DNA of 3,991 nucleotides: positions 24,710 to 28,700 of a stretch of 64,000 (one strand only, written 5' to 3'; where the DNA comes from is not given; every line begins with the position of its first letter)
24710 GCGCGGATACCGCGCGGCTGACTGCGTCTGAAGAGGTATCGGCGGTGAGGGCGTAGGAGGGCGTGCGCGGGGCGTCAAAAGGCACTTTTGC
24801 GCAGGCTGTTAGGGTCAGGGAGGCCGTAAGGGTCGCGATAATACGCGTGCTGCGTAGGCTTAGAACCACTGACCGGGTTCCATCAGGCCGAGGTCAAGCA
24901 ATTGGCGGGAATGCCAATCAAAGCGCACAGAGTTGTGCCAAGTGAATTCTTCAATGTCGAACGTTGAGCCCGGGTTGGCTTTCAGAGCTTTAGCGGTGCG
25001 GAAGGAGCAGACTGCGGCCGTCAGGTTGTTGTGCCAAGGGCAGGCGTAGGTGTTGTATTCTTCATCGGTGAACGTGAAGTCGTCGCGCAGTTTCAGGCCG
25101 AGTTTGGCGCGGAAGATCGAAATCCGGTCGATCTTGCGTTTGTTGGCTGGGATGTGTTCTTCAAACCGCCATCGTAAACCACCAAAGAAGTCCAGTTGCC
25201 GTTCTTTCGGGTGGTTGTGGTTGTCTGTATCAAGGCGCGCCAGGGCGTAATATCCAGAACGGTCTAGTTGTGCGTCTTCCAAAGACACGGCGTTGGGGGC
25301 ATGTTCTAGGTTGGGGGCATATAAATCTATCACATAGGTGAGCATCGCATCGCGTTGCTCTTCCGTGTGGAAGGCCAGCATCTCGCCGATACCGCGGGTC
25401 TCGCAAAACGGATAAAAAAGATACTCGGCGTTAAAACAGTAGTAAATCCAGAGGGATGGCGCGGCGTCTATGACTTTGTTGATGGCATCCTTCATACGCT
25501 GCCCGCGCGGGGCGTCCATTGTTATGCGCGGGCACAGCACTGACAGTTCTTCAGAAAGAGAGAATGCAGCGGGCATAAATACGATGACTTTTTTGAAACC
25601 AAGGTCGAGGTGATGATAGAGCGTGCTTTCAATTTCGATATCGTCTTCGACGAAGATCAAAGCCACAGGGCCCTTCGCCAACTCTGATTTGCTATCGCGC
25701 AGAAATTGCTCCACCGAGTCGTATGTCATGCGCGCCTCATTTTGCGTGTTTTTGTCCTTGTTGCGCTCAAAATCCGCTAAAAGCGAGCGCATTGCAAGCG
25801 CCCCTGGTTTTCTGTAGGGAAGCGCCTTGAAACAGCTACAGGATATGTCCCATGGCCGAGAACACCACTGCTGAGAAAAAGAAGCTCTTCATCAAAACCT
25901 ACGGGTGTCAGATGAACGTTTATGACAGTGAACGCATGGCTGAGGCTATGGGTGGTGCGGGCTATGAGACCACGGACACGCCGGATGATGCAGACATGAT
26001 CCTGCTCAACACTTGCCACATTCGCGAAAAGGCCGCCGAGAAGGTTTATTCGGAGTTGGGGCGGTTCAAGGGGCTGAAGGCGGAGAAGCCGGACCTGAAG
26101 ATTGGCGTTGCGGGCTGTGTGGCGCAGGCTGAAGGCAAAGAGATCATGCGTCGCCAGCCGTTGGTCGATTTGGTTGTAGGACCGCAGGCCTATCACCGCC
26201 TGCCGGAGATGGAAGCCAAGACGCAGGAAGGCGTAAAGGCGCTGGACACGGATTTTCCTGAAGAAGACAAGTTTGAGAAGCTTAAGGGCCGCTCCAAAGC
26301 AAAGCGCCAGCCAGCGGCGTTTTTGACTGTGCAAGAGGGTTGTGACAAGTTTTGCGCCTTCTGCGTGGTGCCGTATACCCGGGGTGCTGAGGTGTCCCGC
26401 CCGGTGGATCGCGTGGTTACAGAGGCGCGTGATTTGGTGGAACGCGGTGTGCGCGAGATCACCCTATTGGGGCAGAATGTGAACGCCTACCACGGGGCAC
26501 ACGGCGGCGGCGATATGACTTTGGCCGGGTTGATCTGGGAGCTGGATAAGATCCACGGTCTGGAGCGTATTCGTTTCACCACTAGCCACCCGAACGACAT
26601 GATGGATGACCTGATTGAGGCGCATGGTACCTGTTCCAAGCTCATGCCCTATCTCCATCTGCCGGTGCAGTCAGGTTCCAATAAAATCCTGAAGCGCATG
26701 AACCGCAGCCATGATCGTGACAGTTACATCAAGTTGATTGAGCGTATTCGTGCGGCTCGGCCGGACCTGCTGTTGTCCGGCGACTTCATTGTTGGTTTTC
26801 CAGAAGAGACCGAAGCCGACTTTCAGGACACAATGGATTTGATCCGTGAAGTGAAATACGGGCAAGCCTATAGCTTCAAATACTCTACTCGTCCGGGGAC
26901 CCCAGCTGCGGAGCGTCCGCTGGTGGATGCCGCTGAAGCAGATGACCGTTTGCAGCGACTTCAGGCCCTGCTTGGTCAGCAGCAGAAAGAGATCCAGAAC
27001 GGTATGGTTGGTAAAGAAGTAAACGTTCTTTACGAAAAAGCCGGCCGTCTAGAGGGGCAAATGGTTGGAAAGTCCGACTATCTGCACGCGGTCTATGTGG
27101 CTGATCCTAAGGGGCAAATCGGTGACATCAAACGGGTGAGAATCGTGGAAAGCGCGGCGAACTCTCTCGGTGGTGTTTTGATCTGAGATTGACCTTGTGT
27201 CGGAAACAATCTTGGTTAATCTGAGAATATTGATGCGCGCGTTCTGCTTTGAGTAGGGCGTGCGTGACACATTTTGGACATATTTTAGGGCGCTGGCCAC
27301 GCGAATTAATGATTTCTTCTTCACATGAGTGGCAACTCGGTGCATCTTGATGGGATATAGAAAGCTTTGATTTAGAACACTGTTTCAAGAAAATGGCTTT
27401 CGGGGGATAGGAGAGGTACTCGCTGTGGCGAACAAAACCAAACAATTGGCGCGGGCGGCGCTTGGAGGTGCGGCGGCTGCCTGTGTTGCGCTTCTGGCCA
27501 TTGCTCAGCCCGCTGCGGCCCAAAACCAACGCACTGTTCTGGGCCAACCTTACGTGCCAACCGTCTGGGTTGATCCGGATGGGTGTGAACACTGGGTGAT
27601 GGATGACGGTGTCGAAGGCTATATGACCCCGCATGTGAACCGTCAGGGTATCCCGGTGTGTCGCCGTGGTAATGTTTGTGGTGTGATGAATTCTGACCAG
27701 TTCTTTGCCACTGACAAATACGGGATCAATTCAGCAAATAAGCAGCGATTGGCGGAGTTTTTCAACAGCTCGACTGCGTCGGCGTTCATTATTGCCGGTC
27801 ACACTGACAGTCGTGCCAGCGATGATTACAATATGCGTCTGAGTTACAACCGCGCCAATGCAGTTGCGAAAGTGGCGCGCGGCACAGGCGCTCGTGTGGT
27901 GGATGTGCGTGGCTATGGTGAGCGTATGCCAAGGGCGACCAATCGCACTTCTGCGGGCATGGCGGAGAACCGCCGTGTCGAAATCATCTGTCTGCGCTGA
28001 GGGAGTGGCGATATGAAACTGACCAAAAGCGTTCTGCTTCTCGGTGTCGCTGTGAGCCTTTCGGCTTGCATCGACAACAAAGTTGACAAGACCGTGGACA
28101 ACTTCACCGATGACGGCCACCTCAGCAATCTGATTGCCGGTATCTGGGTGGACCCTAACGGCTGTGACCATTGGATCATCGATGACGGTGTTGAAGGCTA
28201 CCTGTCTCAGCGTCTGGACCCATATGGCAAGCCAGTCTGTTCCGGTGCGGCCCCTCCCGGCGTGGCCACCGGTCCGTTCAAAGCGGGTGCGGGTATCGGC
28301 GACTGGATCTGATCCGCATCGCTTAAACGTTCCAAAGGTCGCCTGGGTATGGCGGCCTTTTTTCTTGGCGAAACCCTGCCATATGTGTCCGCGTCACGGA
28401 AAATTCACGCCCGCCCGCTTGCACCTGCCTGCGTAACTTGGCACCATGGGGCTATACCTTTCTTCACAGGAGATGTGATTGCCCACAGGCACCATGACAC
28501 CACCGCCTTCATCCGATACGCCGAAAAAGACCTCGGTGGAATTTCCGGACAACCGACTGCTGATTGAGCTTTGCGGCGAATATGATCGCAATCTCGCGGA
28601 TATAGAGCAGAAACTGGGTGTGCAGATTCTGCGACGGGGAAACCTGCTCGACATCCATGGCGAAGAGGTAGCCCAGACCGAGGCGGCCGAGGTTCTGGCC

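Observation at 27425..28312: Two-gene envelope system: an OmpA-domain protein and a lipoprotein share a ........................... module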

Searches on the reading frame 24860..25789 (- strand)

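Call 102: search_protein_families(library=pfam, proteins=[window:24860-25789:-], max_evalue=0.001)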
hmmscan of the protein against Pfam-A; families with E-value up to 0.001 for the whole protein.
window:24860-25789:- (309 aa): 1 family
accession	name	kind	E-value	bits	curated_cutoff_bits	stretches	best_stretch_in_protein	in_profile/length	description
PF13704.12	Glyco_tranf_2_4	-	0.00028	21.8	27.5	0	50-138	4-98/98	Glycosyl transferase family 2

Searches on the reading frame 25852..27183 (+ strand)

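Call 102: search_protein_families(library=pfam, proteins=[window:25852-27183:+], max_evalue=0.001)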
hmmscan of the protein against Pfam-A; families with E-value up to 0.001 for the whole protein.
window:25852-27183:+ (444 aa): 3 families
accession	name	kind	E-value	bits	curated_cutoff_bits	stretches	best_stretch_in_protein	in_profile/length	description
PF00919.26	UPF0004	-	2.2e-33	114.6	27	1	11-110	1-98/98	Uncharacterized protein family UPF0004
PF04055.27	Radical_SAM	-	2.5e-25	90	29.5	1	160-331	3-166/166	Radical SAM superfamily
PF01938.26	TRAM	-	4.7e-06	26.8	21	1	385-443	3-60/61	TRAM domain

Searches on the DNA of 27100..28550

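Call 55: search_rna_families(source=window, start=27100, end=28550, threshold=evalue, max_evalue=1)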
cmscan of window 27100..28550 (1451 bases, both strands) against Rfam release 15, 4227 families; matches with E-value up to 1: 1.
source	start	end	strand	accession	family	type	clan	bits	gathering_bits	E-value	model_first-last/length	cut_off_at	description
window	27813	27866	+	RF00189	SNORD95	Gene; snRNA; snoRNA; CD-box;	-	20.3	55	0.16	1-68/68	no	Small nucleolar RNA SNORD95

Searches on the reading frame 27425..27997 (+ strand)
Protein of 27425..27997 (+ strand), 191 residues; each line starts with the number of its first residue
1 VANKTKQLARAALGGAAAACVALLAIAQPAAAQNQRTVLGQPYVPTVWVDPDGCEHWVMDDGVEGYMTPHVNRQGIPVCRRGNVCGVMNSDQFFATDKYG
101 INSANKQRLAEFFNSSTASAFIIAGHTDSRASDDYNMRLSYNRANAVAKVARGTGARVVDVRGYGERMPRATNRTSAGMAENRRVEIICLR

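Call 3: search_protein_families(library=pfam, proteins=[window:27425-27997:+], max_evalue=1)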
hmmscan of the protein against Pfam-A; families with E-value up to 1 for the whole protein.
window:27425-27997:+ (191 aa): 2 families
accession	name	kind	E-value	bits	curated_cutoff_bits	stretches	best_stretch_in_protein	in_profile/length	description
PF00691.25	OmpA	-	4.2e-11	43.5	27.2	1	93-183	1-98/98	OmpA family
PF00809.28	Pterin_bind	-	0.11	12.5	25.5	1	127-171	7-49/244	Pterin binding enzyme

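Call 4: search_protein_families(library=ncbifam, proteins=[window:27425-27997:+], max_evalue=1)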
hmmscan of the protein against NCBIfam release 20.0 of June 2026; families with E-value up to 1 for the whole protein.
window:27425-27997:+ (191 aa): 37 families (the best 25 are shown)
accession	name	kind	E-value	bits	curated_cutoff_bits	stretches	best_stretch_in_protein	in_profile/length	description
NF053611.1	YiaD_Gzip_OmpA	equivalog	1e-24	87.4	175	1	61-188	72-205/206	YiaD family glycine zipper/OmpA-like lipoprotein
NF053612.1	anchor_PA1041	equivalog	1.1e-19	71.4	250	1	23-187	69-233/236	PA1041 family peptidoglycan-binding anchor lipoprotein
NF053585.1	OMP_LP_YfiB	equivalog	1.7e-19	70.2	128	1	93-189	59-160/163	outer membrane lipoprotein YfiB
NF053613.1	OMP_toxin_LptF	equivalog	1.1e-17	64.5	400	1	90-187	141-243/256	lipotoxin F family OmpA-related lipoprotein LptF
NF045787.1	OmpABordt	equivalog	1e-16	61.2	200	1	81-187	76-187/194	outer membrane protein OmpA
TIGR02802.1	Pal_lipo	equivalog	2.3e-15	56.6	125.35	1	93-188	3-103/104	peptidoglycan-associated lipoprotein Pal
NF033763.1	exchanger_TraB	exception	6.7e-15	54.1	700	1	71-188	373-496/522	outer membrane exchange protein TraB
NF007804.1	PRK10510.1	equivalog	4.9e-14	52.2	307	1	73-188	94-215/219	OmpA family lipoprotein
TIGR03350.1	type_VI_ompA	equivalog_domain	7.5e-13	48.6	139.8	1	90-188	30-136/137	type VI secretion system protein TssL, long form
NF007424.1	PRK09967.1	equivalog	1.7e-11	44.4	155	1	94-188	56-156/160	OmpA family protein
NF008067.1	PRK10802.1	equivalog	1.9e-10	40.8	261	1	92-187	69-169/171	peptidoglycan-associated lipoprotein Pal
NF053607.1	CHU_0125_OmpA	equivalog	5.6e-09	35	620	1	123-186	567-633/639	CHU_0125 family OmpA-like outer membrane integrity protein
NF005999.0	PRK08126.1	subfamily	1.1e-08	34.4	571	1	121-188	356-429/432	hypothetical protein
NF006541.1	PRK09038.1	equivalog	1.2e-08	34.9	283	1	66-189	116-248/253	flagellar motor protein MotD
NF047620.1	FlgprotMotYVib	equivalog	6e-08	32.7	400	1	101-187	172-264/271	flagellar protein MotY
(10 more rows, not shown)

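Call 9: search_solved_structures(query=window:27425-27997:+, max_evalue=0.001, show_alignments=1)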
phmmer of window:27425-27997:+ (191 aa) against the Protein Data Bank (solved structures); distinct sequences matched with E-value up to 0.001: 46.
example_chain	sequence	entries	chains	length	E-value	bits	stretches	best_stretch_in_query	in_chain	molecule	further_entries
5u1h_A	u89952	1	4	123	1.4e-12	50.9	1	102-186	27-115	Outer membrane porin F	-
4zhy_B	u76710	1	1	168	2.4e-12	50.2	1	54-188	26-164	YfiB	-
6iki_A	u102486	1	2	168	3.8e-12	49.5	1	53-188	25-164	YfiB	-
6jfw_A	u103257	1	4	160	5e-12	49.1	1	68-187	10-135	PA0833-PD protein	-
4zhv_A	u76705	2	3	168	5.2e-12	49.1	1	59-188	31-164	YfiB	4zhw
5y61_B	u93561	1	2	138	7.1e-12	48.6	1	90-188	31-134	YfiB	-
5eaz_A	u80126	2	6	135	7.3e-12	48.6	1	110-188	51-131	YfiB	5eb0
5eb1_B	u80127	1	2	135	8.1e-12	48.5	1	114-188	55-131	YfiB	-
6ikj_A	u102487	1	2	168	8.1e-12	48.5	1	72-188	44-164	YfiB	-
6ikk_A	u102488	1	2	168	8.6e-12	48.4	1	74-188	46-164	YfiB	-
2k1s_A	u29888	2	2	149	6.2e-11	45.6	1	75-188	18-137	Inner membrane lipoprotein yiaD | Probable lipoprotein YiaD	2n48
7rjj_A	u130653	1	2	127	9.2e-11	45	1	89-188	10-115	OmpA family protein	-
4pwt_A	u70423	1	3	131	1.4e-10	44.4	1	89-187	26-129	Peptidoglycan-associated lipoprotein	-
4r40_B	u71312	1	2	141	1.7e-10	44.1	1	89-187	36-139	Peptidoglycan-associated lipoprotein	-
2hqs_H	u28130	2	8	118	2e-10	43.9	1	89-190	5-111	Peptidoglycan-associated lipoprotein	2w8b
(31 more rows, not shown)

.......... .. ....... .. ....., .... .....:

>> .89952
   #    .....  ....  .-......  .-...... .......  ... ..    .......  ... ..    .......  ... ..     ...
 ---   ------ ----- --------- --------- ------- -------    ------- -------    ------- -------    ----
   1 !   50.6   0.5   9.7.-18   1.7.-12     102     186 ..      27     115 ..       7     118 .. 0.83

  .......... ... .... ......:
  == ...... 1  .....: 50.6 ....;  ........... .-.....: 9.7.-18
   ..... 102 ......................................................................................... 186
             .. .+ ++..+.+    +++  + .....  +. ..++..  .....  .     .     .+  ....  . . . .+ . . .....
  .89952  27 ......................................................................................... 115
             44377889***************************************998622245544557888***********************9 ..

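Call 11: find_homologous_proteins(query=window:27425-27997:+, region=36-90)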
Query window:27425-27997:+, residues 36-90 (55 aa): 1982 proteins with E <= 0.001 among 1982 candidates; the best 120 are listed.
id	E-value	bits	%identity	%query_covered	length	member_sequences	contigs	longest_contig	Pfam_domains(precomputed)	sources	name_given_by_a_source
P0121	2.8e-50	184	83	87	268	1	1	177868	PF00691.26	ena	-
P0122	1.5e-37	143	82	91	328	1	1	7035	-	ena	-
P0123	6.7e-32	126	100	100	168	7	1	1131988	PF00691.26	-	-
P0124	8.3e-32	125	100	100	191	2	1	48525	PF00691.26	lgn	-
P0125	8.6e-32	125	100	100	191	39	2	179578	PF00691.26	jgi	-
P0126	8.7e-32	125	100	100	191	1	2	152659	PF00691.26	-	-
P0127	8.7e-32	125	100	100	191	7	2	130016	PF00691.26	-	-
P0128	3.7e-31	123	98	100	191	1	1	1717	PF00691.26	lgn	-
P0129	5.9e-31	123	98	100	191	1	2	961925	PF00691.26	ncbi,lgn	-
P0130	5.9e-31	123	98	100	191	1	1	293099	PF00691.26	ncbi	-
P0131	1.0e-30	122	96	100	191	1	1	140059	PF00691.26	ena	-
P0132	1.0e-30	122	96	100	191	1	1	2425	PF00691.26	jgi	jgi:outer membrane protein OmpA-like peptidoglycan-associated protein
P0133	1.2e-30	122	98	100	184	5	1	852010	PF00691.26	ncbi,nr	ncbi:OmpA family protein [Shimia sp. R9_2]|nr:OmpA family protein [Shimia sp. R9_2]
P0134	1.2e-30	122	98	100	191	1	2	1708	PF00691.26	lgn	-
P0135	1.3e-30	122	98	100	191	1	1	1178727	PF00691.26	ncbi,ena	-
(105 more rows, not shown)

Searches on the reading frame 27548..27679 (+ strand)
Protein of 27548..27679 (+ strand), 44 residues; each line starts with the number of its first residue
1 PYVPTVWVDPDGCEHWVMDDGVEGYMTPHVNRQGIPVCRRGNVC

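Call 27: search_protein_representatives(alignment_id=A3)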
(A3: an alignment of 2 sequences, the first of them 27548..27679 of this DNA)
Query: 2 sequences, 44 profile positions. Proteins with E-value up to 0.001 (for the whole library): 262; up to 1e-10: 157; up to 1e-30: 6. The best 150 are listed.
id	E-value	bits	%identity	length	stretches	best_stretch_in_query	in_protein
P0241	7.9e-38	144.0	-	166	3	5-40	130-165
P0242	1.7e-34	133.3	-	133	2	4-41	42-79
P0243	3.8e-34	132.2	-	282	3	2-44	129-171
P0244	2.4e-32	126.4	-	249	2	2-42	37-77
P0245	8.5e-32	124.7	-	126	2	2-39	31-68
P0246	2.2e-31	123.4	-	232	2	2-41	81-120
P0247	1.1e-28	114.8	-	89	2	4-39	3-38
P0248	7.6e-26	105.7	-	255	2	2-42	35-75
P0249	1.2e-24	101.8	-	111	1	2-44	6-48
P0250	6.8e-24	99.4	-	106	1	2-43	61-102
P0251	1.6e-23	98.2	-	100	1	2-44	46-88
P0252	3.9e-23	97.0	-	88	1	2-44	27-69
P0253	6.0e-23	96.4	-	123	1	2-44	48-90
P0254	1.1e-22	95.5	-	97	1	2-41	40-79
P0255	1.3e-22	95.2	-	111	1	1-44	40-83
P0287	1.1e-18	82.7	-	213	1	4-40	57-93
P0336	4.3e-15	71.2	-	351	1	2-43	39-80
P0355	2.1e-14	69.0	-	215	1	4-41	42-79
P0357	2.9e-14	68.6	-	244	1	4-39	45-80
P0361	5.5e-14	67.7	-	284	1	2-42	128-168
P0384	4.7e-12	61.5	-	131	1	4-44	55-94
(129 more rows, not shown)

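Call 41: list_cluster_members(proteins=[P0244, P0357, P0355, P0243, P0241, P0246, P0336, P0287, P0361, P0384])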
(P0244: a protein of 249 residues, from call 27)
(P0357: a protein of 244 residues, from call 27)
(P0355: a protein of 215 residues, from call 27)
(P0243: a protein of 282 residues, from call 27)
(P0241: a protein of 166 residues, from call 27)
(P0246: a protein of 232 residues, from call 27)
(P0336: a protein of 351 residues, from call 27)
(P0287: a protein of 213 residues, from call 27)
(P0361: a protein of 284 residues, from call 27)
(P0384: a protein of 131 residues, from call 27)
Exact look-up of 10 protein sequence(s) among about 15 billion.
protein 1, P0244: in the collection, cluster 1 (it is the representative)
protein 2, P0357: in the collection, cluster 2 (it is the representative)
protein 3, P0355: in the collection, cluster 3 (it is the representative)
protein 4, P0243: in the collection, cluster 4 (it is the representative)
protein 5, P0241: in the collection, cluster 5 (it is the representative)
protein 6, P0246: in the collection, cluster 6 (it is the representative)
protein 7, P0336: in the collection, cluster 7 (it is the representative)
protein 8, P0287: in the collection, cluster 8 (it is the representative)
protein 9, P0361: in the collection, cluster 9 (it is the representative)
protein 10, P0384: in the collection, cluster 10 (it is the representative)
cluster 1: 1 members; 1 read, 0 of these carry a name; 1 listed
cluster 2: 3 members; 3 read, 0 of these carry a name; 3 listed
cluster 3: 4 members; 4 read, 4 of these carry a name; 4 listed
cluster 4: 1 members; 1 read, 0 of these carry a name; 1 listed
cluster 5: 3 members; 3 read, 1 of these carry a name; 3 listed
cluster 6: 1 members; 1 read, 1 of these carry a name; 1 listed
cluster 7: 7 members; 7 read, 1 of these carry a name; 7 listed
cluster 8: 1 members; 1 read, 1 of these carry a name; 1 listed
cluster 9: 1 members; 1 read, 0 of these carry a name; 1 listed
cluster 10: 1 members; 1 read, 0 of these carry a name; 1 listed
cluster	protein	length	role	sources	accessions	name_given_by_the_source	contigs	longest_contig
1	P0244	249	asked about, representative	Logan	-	-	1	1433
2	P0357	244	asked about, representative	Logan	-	-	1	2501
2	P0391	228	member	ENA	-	-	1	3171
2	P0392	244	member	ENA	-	-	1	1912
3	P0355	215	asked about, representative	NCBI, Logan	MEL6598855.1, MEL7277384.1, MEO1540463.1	MAG: OmpA family protein [Pseudomonadota bacterium]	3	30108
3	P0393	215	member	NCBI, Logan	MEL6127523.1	MAG: OmpA family protein [Pseudomonadota bacterium]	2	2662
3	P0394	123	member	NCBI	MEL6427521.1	MAG: hypothetical protein AAFQ33_18905, partial [Pseudomonadota bacterium]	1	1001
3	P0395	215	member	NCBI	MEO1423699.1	MAG: OmpA family protein [Pseudomonadota bacterium]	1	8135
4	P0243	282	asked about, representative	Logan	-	-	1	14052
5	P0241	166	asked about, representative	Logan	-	-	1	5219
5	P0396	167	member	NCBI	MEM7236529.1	MAG: hypothetical protein AAF501_01705 [Pseudomonadota bacterium]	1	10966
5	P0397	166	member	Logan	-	-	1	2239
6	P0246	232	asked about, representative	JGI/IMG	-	outer membrane protein OmpA-like peptidoglycan-associated protein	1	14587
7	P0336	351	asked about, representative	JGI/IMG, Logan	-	outer membrane protein OmpA-like peptidoglycan-associated protein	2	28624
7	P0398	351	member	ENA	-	-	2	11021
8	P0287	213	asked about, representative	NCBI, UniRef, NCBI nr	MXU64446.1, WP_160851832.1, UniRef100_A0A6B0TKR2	OmpA family protein [Oceanomicrobium pacificus] | OmpA family protein n=1 Tax=Oceanomicrobium pacificus TaxID=2692916 RepID=A0A6B0TKR2_9RHOB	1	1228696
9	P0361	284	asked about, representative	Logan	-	-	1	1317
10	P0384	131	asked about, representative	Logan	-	-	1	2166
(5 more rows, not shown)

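Call 42: find_encoding_contigs(protein=P0355, flank=5000, max_places=2)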
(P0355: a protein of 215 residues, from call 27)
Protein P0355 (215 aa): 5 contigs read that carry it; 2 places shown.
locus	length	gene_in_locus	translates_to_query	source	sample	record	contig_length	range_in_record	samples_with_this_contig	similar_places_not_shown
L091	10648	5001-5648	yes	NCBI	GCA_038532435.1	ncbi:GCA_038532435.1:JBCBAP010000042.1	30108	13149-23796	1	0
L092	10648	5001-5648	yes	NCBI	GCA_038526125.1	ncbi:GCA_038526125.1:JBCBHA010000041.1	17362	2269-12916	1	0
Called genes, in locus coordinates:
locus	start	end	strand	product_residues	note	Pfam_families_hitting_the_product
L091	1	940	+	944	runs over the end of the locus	PF03710:GlnE, PF08335:GlnD_UR_UTase, PF03710:GlnE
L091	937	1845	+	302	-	PF00850:Hist_deacetyl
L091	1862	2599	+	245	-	PF03328:HpcH_HpaI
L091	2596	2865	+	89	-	-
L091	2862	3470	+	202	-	PF14437:MafB19-deam (weak), PF00383:dCMP_cyt_deam_1 (weak)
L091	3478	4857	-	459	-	PF01546:Peptidase_M20, PF07687:M20_dimer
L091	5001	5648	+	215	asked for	PF00691:OmpA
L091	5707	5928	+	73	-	-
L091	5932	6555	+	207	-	PF12535:Nudix_N, PF00293:NUDIX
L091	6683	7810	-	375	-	PF00733:Asn_synthase (weak), PF03054:tRNA_Me_trans, PF20259:tRNA_Me_trans_M, PF20258:tRNA_Me_trans_C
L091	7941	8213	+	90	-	PF06627:DUF1153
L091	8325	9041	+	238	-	PF00072:Response_reg, PF00486:Trans_reg_C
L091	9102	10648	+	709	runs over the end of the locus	PF22745:Nlig-Ia, PF01653:DNA_ligase_aden, PF14520:HHH_5 (faint), PF03120:OB_DNA_ligase, PF03119:DNA_ligase_ZBD, PF12826:HHH_2, PF00533:BRCT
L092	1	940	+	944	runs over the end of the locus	PF03710:GlnE, PF08335:GlnD_UR_UTase, PF03710:GlnE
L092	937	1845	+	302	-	PF00850:Hist_deacetyl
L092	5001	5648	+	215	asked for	PF00691:OmpA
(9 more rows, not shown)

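Call 49: find_encoding_contigs(protein=P0243, flank=5000, max_places=1)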
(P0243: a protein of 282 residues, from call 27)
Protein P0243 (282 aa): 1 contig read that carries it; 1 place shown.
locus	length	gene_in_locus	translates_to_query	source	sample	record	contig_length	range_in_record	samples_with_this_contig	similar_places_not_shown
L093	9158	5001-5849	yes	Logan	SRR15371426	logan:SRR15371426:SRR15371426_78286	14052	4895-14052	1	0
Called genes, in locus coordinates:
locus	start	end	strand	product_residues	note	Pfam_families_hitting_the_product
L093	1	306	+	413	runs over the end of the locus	-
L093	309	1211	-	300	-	-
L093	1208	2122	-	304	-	PF08352:oligo_HPY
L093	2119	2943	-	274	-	-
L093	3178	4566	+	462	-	PF11376:DUF3179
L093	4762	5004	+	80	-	-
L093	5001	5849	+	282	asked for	PF00691:OmpA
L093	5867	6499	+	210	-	PF01810:LysE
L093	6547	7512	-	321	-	PF01471:PG_binding_1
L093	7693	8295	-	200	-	PF05494:MlaC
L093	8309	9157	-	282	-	?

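Call 50: find_encoding_contigs(protein=P0396, flank=5000, max_places=1)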
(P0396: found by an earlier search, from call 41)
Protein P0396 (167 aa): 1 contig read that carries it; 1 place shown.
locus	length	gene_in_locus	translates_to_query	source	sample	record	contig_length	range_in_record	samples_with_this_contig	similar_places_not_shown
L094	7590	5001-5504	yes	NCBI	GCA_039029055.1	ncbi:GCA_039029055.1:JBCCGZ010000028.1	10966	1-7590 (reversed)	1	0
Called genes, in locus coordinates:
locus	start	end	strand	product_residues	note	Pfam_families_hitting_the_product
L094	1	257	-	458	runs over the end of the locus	PF02321:OEP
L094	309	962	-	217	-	PF01135:PCMT, PF13649:Methyltransf_25 (faint), PF00398:RrnaAD (weak), PF01189:Methyltr_RsmB-F (faint)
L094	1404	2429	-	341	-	PF13469:Sulfotransfer_3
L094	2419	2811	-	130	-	-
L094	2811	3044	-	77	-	-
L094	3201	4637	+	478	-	PF11376:DUF3179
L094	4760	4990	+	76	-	-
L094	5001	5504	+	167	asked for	-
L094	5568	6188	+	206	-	PF01810:LysE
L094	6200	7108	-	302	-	PF01471:PG_binding_1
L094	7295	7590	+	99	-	PF06253:MTTB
